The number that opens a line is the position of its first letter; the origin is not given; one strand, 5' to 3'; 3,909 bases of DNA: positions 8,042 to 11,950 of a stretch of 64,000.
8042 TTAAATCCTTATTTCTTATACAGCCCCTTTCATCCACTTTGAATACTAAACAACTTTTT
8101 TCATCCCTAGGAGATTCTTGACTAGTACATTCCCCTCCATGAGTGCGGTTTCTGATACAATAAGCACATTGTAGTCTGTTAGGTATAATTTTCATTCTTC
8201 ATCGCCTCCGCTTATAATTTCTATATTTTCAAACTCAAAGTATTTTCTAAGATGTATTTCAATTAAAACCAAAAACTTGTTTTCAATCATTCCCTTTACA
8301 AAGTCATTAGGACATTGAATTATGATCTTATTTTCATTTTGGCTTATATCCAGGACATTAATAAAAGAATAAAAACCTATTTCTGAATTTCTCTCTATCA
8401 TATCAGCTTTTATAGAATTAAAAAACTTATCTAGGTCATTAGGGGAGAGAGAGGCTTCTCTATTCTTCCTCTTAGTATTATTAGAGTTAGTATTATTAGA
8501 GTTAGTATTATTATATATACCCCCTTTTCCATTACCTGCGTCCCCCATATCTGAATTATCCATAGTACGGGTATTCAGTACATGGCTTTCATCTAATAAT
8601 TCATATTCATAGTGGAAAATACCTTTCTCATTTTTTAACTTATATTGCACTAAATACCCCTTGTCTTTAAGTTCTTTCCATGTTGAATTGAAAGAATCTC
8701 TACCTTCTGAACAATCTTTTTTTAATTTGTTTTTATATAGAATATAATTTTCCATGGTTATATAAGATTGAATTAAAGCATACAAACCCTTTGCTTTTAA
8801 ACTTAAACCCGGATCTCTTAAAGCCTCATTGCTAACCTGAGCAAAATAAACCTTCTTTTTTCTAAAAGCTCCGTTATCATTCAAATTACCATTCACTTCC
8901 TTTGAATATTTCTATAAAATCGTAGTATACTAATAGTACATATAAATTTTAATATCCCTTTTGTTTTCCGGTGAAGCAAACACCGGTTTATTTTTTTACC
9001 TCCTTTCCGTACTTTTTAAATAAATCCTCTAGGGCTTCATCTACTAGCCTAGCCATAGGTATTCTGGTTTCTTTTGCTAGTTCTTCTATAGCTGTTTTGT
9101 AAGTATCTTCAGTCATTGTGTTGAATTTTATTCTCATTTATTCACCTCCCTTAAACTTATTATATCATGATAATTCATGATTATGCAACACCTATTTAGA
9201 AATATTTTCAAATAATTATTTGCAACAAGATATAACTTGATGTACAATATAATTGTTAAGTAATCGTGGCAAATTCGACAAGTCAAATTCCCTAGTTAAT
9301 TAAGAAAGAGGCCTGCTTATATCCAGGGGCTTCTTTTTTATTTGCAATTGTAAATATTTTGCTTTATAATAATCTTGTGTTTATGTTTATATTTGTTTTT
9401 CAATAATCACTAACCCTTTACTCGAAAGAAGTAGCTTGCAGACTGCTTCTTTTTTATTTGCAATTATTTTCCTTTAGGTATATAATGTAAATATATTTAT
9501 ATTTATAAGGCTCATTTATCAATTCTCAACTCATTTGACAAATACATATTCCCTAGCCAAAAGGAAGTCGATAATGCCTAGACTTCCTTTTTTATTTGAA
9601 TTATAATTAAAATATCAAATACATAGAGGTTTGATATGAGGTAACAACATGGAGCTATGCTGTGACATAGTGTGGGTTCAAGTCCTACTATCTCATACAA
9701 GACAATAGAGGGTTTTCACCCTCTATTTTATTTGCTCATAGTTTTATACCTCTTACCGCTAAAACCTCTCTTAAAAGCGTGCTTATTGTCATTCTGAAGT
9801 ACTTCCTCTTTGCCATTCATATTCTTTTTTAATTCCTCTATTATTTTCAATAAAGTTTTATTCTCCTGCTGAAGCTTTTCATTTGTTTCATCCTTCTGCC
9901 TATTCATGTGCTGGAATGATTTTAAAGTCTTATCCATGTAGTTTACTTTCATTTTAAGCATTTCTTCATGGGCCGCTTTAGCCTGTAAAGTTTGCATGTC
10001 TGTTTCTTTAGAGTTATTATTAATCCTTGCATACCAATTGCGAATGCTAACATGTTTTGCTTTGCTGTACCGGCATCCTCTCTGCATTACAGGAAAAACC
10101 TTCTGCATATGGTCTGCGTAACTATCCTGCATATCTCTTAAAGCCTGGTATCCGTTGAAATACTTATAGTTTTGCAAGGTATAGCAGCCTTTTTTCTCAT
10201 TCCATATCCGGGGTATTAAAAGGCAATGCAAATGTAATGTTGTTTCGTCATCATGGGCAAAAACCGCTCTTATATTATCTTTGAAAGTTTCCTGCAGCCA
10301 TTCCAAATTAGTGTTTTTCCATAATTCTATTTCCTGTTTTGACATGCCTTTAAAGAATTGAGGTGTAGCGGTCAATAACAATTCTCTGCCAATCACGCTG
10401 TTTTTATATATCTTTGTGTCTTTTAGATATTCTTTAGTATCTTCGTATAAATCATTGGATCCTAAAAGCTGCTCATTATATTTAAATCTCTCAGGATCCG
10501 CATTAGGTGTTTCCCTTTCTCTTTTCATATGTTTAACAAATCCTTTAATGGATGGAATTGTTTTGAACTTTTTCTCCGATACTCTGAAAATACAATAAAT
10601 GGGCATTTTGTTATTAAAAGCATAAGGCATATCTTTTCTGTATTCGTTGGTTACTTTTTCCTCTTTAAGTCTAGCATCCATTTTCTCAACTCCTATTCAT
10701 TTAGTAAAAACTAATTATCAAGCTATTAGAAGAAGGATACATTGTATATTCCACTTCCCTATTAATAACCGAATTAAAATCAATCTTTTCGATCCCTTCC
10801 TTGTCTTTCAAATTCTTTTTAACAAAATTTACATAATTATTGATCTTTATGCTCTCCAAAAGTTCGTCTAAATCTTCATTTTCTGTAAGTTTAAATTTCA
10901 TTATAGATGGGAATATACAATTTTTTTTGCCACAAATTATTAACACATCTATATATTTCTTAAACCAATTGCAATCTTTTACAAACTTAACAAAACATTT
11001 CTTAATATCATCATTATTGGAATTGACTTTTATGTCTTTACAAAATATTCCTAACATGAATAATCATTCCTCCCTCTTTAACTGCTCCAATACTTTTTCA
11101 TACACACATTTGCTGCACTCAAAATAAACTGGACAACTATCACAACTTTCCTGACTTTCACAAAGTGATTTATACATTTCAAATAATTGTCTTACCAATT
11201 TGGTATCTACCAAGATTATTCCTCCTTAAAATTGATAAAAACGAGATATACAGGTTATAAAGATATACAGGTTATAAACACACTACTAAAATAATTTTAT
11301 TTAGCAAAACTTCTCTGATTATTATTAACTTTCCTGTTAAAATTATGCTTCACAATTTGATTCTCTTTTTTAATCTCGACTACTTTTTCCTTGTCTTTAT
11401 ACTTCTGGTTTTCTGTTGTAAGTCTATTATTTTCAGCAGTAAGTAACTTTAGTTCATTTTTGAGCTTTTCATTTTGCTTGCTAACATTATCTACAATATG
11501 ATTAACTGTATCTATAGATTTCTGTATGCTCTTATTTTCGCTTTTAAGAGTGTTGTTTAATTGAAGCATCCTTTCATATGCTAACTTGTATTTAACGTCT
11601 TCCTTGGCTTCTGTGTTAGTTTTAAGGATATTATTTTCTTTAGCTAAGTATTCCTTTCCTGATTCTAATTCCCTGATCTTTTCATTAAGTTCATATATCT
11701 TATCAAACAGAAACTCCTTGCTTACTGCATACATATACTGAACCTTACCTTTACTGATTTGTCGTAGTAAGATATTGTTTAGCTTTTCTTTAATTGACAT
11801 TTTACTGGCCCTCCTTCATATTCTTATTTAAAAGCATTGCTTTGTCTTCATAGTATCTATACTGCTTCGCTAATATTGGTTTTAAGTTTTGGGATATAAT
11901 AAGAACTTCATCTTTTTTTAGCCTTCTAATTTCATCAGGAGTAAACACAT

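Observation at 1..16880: A 224-bp near-perfect inverted repeat pair brackets a 16.4-kb lysis/plasmid/mobilization/recombination block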

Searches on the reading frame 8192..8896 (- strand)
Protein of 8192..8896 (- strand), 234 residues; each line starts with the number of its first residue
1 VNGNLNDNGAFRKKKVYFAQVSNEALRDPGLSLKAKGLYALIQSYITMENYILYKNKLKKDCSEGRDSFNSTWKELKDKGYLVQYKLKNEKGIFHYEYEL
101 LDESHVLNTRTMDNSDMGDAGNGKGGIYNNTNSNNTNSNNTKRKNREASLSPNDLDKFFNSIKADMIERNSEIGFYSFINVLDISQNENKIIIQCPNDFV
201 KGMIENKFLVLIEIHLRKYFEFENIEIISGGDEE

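Call 18: search_protein_families(library=pfam, proteins=[window:8192-8896:-], max_evalue=0.01)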
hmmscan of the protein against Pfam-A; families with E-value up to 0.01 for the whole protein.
window:8192-8896:- (234 aa): 3 families
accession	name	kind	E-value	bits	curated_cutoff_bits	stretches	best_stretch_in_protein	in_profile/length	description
PF11638.13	DnaA_N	-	0.00072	19.7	24.6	1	158-215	3-62/65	DnaA N-terminal domain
PF11490.13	DNA_pol3_a_NII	-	0.0038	17.5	26.3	1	175-219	17-61/117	DNA polymerase III polC-type N-terminus II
PF05018.18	CFA20_dom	-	0.0049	17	24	0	180-228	45-94/185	CFA20 domain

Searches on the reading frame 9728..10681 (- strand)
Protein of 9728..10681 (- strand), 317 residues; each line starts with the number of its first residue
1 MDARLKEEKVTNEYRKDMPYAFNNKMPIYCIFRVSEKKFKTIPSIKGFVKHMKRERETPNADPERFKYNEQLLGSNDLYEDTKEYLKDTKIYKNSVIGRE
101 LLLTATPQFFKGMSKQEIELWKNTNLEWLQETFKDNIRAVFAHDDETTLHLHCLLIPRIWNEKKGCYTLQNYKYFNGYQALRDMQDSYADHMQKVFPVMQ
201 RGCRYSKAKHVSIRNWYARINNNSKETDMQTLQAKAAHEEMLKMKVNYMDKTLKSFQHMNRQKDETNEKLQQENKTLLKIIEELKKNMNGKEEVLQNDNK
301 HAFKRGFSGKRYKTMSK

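Call 18: search_protein_families(library=pfam, proteins=[window:9728-10681:-], max_evalue=0.01)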
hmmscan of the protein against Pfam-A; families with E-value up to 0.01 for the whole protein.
window:9728-10681:- (317 aa): 2 families
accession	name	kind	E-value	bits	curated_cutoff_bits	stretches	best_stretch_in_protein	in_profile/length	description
PF01076.25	Mob_Pre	-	9.2e-30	104.4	25.5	1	28-216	3-194/196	Plasmid recombination enzyme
PF03432.20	Relaxase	-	0.0059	17.3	24.6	0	114-183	56-125/132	MobA/VirD2-like, nuclease domain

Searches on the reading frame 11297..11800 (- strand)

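Call 19: search_protein_families(library=pfam, proteins=[window:11297-11800:-], max_evalue=0.01)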
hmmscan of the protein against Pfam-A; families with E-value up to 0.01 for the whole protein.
window:11297-11800:- (167 aa): 1 family
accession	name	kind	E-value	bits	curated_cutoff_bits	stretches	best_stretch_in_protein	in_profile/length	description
PF01166.23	TSC22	-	0.002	18.7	30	1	35-63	16-44/57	TSC-22/dip/bun family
